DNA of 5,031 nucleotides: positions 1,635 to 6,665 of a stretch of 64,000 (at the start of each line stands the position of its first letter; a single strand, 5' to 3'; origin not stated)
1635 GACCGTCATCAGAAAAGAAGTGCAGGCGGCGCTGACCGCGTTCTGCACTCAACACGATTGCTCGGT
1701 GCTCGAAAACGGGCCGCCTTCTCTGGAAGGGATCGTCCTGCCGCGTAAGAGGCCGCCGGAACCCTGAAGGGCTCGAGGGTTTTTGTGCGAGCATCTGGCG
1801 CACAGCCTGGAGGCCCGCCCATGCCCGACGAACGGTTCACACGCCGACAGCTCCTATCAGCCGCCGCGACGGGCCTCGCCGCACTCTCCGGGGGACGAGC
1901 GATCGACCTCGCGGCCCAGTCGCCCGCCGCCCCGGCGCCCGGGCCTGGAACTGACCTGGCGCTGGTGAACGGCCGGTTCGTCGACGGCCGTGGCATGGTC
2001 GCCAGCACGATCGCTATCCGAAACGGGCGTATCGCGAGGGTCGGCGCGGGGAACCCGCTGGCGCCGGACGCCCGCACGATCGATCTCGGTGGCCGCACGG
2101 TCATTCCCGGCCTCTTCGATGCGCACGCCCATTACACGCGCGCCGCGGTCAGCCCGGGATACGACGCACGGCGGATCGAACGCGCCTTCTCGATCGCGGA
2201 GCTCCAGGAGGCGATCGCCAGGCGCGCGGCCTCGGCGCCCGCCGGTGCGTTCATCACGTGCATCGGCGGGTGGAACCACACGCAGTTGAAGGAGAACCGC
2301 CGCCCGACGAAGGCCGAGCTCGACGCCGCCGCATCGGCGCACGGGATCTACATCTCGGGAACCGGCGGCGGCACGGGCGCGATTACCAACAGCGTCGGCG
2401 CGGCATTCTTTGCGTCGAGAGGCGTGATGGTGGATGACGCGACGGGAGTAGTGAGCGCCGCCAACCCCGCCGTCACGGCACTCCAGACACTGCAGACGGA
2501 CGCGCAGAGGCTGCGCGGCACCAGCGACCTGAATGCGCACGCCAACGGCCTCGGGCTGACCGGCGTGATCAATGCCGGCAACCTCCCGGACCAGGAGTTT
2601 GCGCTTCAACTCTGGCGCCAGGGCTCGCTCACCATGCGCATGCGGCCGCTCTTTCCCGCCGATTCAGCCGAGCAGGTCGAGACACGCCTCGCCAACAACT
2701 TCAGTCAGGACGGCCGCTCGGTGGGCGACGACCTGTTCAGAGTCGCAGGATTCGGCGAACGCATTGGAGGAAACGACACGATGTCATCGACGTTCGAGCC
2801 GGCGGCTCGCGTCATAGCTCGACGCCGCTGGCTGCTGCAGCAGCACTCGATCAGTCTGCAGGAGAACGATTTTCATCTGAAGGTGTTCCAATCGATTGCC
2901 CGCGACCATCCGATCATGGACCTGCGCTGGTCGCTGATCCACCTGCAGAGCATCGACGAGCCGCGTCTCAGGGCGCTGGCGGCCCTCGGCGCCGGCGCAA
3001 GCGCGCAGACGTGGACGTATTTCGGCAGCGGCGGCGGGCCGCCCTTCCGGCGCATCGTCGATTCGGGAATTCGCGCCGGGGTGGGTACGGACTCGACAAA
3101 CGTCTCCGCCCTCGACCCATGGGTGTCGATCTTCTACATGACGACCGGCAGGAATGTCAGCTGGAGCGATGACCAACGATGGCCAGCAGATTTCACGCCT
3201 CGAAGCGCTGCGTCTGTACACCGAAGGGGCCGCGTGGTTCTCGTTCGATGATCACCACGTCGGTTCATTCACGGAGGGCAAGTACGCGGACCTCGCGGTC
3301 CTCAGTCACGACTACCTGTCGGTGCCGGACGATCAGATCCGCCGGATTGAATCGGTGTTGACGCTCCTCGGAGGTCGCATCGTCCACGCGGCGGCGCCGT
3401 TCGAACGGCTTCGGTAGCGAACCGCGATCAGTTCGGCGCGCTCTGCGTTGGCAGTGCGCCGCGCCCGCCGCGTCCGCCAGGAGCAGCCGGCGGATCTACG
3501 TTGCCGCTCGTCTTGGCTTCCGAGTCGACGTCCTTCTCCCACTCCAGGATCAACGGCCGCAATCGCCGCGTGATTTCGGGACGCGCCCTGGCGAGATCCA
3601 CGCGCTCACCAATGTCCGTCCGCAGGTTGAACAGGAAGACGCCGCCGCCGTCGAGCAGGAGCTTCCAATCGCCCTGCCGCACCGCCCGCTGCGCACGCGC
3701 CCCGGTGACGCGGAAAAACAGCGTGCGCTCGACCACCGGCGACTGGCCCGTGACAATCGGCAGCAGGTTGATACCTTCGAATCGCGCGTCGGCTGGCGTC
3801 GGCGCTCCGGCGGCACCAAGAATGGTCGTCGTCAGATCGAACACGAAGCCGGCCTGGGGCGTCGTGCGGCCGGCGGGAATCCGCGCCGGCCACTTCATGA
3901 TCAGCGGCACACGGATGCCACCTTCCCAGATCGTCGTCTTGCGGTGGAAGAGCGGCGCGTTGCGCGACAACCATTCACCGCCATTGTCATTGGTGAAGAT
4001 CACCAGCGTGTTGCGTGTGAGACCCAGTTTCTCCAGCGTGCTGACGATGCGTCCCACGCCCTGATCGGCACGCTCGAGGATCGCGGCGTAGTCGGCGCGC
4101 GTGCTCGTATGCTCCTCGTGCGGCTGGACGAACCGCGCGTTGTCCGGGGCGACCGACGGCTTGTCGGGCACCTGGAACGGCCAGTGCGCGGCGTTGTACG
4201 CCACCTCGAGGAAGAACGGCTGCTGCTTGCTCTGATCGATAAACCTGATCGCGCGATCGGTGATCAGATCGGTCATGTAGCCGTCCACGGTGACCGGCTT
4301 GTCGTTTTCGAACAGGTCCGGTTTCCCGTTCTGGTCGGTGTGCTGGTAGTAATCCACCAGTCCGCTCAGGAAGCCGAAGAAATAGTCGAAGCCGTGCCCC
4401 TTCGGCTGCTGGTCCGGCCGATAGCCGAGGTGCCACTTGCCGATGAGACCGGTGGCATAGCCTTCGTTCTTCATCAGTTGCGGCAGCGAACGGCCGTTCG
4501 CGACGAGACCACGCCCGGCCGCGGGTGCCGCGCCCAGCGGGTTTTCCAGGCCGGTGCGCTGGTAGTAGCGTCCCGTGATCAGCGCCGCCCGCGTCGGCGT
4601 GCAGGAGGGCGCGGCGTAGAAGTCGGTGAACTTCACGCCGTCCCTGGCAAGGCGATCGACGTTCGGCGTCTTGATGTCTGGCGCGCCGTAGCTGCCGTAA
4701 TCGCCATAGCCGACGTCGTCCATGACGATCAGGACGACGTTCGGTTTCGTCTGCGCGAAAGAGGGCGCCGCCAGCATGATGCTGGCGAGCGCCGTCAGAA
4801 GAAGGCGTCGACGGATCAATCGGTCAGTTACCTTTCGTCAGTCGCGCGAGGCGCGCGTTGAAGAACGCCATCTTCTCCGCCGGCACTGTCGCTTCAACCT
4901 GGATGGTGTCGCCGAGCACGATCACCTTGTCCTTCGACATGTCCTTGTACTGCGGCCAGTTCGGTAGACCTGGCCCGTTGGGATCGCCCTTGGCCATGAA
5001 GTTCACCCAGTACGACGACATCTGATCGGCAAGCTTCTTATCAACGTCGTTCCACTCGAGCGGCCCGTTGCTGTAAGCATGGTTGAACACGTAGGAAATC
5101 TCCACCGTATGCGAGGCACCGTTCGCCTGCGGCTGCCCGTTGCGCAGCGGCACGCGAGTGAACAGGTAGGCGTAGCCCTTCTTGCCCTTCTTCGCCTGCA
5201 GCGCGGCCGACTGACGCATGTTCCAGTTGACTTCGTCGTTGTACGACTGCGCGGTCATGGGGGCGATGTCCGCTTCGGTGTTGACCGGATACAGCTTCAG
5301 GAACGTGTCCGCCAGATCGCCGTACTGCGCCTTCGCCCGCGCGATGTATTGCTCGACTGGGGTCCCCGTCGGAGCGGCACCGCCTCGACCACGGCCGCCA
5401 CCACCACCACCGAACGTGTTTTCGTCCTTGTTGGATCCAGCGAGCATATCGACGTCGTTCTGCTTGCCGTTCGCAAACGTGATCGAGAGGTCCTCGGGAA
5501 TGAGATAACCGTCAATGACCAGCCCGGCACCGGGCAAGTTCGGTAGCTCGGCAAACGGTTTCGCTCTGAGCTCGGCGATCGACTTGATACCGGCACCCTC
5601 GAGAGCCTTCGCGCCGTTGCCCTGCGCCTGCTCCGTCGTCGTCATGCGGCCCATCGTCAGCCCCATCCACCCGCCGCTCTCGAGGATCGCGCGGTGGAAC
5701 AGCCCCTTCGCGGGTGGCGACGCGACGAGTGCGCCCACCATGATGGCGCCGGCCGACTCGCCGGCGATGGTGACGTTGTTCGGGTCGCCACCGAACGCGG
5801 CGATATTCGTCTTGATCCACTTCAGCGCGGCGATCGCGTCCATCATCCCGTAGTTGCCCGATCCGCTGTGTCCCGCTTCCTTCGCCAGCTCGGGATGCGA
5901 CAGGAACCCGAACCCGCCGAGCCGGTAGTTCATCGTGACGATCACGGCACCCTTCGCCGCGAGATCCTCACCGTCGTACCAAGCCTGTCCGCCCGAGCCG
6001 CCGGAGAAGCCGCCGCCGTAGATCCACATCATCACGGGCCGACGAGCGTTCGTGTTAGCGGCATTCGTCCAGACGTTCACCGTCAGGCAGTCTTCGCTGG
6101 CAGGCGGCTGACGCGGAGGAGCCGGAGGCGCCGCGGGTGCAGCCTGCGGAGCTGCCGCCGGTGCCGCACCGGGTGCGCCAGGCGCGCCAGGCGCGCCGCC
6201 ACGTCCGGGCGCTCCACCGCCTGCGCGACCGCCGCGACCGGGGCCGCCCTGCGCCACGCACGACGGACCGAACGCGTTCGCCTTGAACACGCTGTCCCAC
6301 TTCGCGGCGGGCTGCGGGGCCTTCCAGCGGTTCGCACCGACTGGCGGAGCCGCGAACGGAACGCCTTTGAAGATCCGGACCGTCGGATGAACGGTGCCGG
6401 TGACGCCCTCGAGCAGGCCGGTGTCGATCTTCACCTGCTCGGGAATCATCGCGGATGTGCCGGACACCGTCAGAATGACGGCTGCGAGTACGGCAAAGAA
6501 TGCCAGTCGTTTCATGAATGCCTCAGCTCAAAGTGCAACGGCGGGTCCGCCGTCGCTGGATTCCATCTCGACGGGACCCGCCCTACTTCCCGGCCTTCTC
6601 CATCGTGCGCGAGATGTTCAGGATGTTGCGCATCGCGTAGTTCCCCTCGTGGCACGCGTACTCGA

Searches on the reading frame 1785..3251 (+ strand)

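Call 78: search_protein_families(library=pfam, proteins=[window:1785-3251:+], max_evalue=0.00001)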
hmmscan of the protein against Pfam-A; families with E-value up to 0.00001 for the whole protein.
window:1785-3251:+ (488 aa): 1 family
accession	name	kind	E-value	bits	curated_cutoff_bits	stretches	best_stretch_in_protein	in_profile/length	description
PF07969.17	Amidohydro_3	-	1.8e-32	113.9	29.7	1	97-461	1-398/472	Amidohydrolase family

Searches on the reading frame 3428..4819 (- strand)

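Call 78: search_protein_families(library=pfam, proteins=[window:3428-4819:-], max_evalue=0.00001)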
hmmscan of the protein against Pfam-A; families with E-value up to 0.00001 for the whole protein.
window:3428-4819:- (463 aa): 2 families
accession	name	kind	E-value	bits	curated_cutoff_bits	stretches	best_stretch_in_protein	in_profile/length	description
PF00884.28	Sulfatase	-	1.4e-66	225.3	25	1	26-339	1-301/301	Sulfatase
PF16347.10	SGSH_C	-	2e-08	35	29.3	1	293-369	7-82/154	N-sulphoglucosamine sulphohydrolase, C-terminal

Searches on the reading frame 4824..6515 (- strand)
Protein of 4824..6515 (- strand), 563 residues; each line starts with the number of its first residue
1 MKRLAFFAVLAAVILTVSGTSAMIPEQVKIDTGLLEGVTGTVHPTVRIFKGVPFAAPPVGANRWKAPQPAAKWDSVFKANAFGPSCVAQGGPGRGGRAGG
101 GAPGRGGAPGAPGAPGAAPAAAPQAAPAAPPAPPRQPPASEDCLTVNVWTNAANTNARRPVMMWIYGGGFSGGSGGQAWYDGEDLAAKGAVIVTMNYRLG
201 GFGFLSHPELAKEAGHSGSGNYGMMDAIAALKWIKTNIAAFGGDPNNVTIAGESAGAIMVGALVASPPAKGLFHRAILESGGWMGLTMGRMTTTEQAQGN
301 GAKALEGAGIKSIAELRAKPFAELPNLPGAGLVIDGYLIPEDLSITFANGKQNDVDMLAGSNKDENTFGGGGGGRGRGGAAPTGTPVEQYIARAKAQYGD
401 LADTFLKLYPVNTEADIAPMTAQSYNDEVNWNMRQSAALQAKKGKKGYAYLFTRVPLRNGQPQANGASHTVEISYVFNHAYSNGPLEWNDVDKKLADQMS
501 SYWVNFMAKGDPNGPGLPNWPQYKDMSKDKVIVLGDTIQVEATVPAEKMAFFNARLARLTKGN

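Call 78: search_protein_families(library=pfam, proteins=[window:4824-6515:-], max_evalue=0.00001)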
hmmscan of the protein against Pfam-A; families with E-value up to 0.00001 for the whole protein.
window:4824-6515:- (563 aa): 3 families
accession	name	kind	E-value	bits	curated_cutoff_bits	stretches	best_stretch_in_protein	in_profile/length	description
PF00135.34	COesterase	-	2.3e-101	340.7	27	1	26-551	3-514/515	Carboxylesterase family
PF20434.5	BD-FAE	-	2.8e-08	34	26.8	1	153-258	7-101/215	BD-FAE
PF07859.19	Abhydrolase_3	-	4.5e-08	33.6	25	1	224-266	49-91/210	alpha/beta hydrolase fold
